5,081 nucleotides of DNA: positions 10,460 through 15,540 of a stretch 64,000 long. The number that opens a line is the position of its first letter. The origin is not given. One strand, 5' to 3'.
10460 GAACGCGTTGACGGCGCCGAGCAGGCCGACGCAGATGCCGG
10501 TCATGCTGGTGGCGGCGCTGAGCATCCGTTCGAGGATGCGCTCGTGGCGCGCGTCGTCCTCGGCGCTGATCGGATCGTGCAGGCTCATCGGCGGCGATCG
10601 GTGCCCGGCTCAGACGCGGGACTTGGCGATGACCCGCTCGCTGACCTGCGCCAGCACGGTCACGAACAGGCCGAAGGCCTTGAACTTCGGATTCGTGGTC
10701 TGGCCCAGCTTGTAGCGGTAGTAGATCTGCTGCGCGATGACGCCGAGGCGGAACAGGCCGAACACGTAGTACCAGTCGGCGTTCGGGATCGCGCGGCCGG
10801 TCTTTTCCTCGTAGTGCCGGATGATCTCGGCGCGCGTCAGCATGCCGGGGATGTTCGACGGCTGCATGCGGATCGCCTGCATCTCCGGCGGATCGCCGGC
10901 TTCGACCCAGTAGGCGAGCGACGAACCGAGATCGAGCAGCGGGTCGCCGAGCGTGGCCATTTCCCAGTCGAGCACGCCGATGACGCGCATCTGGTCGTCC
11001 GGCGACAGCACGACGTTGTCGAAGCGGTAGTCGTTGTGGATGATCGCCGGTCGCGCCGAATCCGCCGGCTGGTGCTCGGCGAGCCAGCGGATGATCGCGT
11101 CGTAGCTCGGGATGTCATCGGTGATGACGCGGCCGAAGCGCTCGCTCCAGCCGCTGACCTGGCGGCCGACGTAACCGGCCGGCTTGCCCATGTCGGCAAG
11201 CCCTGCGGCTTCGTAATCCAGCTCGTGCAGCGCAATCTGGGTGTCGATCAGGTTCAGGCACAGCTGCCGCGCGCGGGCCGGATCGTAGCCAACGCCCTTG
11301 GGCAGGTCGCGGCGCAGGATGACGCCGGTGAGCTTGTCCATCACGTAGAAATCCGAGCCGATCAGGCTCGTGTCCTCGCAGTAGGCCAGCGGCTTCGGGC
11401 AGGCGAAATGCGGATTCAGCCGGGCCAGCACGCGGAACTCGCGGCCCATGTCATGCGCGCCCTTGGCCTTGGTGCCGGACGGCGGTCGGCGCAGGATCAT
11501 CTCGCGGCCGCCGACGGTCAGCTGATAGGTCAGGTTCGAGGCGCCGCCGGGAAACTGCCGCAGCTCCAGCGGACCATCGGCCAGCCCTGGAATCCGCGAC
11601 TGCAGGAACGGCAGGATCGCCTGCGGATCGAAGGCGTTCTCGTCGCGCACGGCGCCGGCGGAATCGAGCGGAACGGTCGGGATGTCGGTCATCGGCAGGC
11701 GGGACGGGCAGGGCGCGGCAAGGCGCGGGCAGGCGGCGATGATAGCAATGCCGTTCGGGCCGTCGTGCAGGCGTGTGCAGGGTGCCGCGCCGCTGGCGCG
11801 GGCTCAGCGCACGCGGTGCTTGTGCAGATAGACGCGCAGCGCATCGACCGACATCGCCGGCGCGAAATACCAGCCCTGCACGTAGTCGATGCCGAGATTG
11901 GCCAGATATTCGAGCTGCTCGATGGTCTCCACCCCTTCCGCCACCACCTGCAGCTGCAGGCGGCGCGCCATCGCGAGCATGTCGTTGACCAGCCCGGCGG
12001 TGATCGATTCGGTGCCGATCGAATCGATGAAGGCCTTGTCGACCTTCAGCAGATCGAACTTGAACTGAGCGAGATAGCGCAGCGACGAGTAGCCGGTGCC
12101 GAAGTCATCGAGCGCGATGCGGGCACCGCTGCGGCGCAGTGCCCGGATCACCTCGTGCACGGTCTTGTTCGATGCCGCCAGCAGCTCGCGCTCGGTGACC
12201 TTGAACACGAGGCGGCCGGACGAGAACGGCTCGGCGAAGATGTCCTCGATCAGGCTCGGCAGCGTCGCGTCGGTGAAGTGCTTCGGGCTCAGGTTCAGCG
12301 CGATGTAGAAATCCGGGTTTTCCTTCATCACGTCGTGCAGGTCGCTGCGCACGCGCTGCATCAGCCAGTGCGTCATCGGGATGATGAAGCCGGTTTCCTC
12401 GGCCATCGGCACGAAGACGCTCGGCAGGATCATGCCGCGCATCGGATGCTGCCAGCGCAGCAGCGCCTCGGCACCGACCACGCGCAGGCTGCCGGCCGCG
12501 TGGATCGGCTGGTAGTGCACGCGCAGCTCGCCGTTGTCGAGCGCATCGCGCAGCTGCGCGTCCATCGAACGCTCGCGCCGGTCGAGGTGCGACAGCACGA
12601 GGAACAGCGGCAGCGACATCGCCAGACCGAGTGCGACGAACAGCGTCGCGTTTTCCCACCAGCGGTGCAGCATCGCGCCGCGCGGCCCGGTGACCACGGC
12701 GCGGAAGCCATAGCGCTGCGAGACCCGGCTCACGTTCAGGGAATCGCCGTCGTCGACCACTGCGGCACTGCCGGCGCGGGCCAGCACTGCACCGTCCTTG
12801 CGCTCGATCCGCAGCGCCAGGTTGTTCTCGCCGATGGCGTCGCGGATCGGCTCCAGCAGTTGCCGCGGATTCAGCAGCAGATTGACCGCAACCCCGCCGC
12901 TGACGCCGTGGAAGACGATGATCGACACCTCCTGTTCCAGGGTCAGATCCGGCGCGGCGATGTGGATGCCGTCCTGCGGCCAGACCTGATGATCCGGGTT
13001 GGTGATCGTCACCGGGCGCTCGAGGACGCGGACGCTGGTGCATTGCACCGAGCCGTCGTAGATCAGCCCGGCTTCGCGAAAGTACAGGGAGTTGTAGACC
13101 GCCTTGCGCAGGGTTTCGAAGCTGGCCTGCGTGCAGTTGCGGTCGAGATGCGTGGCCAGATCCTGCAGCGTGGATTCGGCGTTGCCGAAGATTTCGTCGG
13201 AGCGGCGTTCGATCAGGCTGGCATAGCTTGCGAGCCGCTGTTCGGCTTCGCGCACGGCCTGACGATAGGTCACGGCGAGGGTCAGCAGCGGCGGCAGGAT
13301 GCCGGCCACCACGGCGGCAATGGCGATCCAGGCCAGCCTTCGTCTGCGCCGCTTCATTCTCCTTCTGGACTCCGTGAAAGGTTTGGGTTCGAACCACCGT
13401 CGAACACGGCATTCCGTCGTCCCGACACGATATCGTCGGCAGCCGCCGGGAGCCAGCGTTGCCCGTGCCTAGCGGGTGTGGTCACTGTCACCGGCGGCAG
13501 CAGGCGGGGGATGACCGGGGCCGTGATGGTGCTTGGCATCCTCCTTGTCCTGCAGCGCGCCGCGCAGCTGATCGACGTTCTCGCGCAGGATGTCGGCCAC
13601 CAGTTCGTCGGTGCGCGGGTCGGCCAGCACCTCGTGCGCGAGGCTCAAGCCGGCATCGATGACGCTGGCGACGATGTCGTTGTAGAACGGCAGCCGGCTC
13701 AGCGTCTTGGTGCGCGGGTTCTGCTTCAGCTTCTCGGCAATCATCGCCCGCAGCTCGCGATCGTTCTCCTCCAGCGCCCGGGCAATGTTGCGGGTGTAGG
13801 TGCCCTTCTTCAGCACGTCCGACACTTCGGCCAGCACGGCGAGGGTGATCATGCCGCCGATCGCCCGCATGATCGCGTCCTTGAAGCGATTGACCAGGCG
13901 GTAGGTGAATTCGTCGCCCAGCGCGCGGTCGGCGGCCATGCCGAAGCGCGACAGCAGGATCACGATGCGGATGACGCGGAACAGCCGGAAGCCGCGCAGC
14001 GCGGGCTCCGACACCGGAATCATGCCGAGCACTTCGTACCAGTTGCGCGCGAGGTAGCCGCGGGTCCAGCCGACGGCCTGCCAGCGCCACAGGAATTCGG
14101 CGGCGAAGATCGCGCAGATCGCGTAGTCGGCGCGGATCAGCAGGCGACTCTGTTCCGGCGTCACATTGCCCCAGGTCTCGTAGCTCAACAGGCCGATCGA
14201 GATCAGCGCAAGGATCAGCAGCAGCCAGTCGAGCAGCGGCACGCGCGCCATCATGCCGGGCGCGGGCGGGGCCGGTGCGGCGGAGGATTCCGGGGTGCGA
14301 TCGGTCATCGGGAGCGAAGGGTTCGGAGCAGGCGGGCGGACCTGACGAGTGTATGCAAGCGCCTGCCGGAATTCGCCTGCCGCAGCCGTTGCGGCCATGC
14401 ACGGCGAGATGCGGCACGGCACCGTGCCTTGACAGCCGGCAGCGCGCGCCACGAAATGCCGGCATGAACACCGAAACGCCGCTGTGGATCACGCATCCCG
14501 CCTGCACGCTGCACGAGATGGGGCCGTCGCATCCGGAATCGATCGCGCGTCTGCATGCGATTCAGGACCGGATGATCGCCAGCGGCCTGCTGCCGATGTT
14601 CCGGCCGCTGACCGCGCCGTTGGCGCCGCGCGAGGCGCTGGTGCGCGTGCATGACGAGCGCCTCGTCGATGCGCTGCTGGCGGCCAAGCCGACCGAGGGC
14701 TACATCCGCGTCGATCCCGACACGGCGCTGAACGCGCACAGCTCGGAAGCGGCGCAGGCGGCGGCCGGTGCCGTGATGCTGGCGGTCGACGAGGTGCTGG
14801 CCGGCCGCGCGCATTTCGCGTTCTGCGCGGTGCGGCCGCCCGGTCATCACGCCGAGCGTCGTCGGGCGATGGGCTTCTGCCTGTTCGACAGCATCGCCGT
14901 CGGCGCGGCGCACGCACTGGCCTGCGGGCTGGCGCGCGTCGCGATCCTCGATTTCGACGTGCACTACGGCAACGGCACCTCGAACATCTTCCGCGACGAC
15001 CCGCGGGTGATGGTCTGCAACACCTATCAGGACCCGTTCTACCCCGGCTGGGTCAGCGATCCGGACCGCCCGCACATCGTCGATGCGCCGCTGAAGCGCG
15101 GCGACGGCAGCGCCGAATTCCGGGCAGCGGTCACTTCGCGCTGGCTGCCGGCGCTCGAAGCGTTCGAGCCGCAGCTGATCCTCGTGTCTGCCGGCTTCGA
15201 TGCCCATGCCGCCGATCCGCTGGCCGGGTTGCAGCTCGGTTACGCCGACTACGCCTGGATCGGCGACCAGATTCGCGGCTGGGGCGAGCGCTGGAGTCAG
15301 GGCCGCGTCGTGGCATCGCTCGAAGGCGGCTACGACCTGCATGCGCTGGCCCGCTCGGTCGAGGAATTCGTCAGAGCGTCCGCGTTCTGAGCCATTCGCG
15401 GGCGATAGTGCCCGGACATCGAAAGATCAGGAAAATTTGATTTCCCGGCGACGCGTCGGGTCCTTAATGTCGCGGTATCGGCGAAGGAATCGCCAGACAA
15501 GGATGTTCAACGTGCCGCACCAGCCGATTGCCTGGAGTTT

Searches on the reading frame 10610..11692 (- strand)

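Call 90: search_protein_families(library=pfam, proteins=[window:10610-11692:-], max_evalue=0.00001)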
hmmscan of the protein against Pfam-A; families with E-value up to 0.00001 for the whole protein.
window:10610-11692:- (360 aa): 1 family
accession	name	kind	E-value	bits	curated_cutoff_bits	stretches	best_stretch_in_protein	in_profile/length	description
PF01636.29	APH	-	1.7e-50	172.5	23.2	1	43-274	1-225/239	Phosphotransferase enzyme family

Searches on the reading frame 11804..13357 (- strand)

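Call 90: search_protein_families(library=pfam, proteins=[window:11804-13357:-], max_evalue=0.00001)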
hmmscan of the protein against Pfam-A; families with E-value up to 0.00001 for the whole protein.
window:11804-13357:- (517 aa): 2 families
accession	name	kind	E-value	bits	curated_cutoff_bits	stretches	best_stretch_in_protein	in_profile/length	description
PF00563.25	EAL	-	4.9e-70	236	31.3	1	267-500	2-235/236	EAL domain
PF12792.12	CSS-motif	-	5.7e-24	85.1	23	1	39-235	2-207/209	CSS motif domain associated with EAL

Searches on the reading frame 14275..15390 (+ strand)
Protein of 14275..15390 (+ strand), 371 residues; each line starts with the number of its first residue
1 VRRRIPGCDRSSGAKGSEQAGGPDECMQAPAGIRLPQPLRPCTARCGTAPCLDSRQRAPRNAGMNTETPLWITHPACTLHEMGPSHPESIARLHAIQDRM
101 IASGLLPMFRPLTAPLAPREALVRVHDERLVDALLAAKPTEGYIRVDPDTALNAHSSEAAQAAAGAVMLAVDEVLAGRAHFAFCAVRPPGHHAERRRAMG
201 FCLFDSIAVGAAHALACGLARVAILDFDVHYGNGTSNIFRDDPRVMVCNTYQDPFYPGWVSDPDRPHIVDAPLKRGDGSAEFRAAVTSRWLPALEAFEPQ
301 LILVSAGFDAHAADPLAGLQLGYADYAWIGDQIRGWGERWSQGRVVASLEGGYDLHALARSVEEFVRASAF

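Call 90: search_protein_families(library=pfam, proteins=[window:14275-15390:+], max_evalue=0.00001)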
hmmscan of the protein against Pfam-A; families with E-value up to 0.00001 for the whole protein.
window:14275-15390:+ (371 aa): 1 family
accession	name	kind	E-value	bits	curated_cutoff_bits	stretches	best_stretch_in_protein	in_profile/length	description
PF00850.24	Hist_deacetyl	-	2.2e-77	260.7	27.9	1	86-368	1-297/298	Histone deacetylase domain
